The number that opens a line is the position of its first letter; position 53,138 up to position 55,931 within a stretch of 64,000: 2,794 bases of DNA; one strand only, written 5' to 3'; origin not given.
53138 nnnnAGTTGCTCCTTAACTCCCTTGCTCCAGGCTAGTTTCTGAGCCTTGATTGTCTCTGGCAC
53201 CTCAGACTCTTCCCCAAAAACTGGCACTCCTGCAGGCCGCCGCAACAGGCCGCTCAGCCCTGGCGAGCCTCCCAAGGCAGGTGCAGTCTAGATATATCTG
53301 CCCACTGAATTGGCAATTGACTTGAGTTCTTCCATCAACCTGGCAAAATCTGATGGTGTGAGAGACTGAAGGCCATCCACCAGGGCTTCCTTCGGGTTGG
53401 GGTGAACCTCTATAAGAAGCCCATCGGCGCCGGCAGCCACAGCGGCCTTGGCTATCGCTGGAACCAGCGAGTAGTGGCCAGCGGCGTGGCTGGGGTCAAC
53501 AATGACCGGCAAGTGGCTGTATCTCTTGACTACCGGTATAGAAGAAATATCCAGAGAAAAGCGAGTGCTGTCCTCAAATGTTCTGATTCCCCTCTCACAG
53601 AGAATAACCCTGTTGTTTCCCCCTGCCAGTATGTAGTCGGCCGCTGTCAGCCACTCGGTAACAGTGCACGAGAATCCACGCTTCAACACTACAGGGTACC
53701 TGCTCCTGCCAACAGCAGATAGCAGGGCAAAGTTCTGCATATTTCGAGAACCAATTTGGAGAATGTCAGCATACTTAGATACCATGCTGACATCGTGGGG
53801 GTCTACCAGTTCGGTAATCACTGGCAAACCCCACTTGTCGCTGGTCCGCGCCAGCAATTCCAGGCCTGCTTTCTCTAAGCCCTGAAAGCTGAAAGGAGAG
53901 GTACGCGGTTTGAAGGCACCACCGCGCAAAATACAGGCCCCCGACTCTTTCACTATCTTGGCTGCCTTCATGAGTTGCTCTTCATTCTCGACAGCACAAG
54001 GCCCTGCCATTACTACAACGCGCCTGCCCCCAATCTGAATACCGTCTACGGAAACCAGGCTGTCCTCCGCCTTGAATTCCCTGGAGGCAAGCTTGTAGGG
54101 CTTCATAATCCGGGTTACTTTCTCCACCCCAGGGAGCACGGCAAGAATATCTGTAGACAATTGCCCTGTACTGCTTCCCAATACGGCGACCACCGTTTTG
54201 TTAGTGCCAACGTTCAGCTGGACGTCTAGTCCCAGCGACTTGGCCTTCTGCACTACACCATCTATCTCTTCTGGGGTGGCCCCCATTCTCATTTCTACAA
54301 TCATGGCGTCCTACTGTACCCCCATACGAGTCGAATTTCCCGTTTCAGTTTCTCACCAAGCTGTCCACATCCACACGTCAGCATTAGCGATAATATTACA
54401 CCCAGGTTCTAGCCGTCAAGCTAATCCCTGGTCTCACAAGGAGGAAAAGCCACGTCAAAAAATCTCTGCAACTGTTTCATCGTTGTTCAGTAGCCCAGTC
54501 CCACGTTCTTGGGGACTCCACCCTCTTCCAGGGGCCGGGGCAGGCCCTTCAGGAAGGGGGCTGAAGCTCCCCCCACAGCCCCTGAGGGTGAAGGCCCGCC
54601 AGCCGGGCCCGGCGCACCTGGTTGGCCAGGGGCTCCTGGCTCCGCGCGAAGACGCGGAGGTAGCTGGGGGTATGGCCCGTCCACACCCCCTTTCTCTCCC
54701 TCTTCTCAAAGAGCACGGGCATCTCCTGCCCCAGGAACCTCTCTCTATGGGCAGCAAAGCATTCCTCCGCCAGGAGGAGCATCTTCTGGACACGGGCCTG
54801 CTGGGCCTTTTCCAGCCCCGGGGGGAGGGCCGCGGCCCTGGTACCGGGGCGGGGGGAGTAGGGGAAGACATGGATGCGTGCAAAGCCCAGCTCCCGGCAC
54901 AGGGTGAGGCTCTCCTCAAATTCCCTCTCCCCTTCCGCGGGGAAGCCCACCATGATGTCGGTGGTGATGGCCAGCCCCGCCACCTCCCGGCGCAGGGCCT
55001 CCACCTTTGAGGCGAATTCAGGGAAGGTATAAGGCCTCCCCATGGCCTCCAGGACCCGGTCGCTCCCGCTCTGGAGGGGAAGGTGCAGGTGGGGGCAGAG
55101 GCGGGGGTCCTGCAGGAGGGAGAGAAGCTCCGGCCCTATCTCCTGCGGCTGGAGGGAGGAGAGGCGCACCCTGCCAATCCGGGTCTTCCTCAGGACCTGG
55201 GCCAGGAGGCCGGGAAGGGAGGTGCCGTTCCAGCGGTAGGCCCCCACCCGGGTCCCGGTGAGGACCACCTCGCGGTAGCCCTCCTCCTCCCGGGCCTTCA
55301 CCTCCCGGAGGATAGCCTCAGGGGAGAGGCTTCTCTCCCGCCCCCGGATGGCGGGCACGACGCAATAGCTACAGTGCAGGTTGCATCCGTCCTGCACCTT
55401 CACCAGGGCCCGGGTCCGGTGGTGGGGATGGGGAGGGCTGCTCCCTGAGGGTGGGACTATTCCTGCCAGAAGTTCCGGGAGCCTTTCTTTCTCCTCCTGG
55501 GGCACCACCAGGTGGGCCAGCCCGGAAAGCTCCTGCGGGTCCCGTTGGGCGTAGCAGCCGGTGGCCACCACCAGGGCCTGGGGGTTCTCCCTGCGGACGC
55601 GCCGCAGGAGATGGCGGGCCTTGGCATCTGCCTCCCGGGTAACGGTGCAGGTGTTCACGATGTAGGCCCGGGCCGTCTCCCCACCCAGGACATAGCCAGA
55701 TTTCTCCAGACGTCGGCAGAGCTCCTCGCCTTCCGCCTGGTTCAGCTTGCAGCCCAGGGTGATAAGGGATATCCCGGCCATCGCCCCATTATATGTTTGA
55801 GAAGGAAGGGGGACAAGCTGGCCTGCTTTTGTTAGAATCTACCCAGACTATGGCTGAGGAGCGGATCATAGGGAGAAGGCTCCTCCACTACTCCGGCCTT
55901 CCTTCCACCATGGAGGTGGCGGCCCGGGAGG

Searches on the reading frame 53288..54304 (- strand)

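Call 7: search_protein_families(library=pfam, proteins=[window:53288-54304:-], max_evalue=0.001)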
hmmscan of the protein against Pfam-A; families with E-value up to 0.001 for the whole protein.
window:53288-54304:- (338 aa): 3 families
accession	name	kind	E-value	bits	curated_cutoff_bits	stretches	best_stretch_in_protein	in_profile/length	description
PF00793.26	DAHP_synth_1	-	7.2e-76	255.1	25.5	1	88-330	9-267/270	DAHP synthetase I family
PF18152.6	DAHP_snth_FXD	-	7e-16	58.3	27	1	1-68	1-67/67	DAHP synthase ferredoxin-like domain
PF03102.20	NeuB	-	3.3e-08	33.7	22.1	1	143-336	53-238/241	NeuB family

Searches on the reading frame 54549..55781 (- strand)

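Call 59: search_protein_families(library=pfam, proteins=[window:54549-55781:-], max_evalue=0.00001)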
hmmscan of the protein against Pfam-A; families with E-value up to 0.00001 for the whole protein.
window:54549-55781:- (410 aa): 2 families
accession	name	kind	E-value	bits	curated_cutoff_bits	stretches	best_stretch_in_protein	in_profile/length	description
PF04055.27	Radical_SAM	-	5e-24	85.8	29.5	1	128-294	2-165/166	Radical SAM superfamily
PF00919.26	UPF0004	-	8e-21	74.3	27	1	5-88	3-89/98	Uncharacterized protein family UPF0004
